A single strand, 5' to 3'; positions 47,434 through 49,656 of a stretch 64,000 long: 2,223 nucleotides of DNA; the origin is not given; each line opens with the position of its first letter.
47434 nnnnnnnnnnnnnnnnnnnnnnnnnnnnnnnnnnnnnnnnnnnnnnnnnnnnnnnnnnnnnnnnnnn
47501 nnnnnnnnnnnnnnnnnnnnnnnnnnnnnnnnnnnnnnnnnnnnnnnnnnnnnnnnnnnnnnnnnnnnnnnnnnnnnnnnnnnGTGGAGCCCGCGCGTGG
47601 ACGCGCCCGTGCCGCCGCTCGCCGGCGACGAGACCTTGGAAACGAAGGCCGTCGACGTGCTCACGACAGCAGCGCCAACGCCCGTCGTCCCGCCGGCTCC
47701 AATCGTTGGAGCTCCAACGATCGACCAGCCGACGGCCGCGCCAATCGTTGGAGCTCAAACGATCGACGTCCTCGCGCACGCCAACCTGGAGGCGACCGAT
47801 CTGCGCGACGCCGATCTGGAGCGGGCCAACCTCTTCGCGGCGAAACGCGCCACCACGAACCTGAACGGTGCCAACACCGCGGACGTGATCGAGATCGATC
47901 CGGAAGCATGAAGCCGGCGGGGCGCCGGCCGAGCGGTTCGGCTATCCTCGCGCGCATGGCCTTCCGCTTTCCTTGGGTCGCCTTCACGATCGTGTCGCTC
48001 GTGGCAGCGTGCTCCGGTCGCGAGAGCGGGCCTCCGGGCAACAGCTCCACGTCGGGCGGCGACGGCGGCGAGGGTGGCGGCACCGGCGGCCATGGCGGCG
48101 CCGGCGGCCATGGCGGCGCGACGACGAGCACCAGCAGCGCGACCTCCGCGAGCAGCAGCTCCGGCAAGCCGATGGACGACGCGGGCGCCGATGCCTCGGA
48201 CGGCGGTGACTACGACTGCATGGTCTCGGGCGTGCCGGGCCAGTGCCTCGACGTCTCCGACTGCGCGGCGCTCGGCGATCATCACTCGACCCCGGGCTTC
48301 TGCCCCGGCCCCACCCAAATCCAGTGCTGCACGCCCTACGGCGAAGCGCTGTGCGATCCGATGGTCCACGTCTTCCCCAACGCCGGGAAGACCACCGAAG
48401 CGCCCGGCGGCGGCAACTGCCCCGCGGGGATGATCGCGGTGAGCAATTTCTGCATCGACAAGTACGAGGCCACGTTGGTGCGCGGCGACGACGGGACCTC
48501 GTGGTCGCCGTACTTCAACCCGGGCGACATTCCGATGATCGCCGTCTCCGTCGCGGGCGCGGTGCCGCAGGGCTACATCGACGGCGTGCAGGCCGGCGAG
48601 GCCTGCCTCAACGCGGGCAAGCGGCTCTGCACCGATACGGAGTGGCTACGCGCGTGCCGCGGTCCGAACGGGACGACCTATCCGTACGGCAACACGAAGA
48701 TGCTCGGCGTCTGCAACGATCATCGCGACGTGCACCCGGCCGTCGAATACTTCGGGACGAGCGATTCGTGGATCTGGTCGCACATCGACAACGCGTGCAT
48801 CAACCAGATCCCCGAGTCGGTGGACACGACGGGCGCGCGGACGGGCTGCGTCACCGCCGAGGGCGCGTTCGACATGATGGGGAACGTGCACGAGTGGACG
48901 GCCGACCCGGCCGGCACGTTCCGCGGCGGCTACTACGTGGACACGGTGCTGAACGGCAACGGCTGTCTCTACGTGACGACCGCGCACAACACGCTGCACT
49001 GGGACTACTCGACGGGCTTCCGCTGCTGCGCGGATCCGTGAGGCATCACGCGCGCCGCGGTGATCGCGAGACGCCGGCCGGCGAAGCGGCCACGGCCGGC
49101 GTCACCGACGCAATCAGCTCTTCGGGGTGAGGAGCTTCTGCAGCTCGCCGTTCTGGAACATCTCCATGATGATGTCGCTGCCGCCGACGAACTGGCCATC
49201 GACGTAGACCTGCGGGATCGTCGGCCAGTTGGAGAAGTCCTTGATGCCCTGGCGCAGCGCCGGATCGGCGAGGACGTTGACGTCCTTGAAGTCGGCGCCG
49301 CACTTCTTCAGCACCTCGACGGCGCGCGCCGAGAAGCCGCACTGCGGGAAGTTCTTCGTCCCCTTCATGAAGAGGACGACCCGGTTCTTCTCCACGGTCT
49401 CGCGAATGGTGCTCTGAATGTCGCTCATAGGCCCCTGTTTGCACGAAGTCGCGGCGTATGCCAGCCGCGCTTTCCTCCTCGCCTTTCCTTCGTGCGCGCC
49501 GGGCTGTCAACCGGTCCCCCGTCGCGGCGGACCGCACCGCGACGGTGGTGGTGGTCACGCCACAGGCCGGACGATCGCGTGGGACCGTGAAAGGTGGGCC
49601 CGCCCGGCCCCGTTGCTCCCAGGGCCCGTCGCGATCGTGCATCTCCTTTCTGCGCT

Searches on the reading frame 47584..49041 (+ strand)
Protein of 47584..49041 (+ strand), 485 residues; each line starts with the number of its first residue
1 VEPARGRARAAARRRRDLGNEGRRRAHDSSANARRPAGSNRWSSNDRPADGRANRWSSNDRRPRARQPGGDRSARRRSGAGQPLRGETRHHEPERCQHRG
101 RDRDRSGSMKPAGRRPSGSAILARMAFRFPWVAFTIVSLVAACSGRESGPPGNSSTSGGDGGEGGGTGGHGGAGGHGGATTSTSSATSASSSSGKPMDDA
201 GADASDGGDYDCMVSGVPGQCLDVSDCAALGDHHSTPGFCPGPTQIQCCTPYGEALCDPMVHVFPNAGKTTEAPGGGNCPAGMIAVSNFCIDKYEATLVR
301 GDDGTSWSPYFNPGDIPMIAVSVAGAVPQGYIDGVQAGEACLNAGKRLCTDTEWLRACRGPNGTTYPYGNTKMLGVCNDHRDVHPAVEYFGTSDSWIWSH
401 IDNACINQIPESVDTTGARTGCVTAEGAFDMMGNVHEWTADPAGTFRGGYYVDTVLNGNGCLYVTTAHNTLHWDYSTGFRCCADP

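Call 10: search_protein_families(library=pfam, proteins=[window:47584-49041:+], max_evalue=0.01)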
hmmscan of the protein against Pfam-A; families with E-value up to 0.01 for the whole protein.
window:47584-49041:+ (485 aa): 1 family
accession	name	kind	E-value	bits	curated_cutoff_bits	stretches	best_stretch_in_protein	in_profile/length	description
PF03781.23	FGE-sulfatase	-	2.8e-10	40.7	23.3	1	341-444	105-194/255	Sulfatase-modifying factor enzyme 1-like domain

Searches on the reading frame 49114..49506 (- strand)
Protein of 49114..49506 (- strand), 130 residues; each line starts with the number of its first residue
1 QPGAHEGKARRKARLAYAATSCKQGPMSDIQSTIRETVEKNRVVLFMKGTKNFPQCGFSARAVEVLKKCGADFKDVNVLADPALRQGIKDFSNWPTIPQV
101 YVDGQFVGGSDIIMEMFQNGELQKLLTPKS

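Call 30: search_protein_families(library=pfam, proteins=[window:49114-49506:-], max_evalue=0.001)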
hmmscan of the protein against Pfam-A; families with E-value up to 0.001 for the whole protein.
window:49114-49506:- (130 aa): 1 family
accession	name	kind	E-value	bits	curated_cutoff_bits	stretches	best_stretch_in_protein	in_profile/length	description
PF00462.30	Glutaredoxin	-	2.3e-22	79.4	22.9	1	43-107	1-60/60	Glutaredoxin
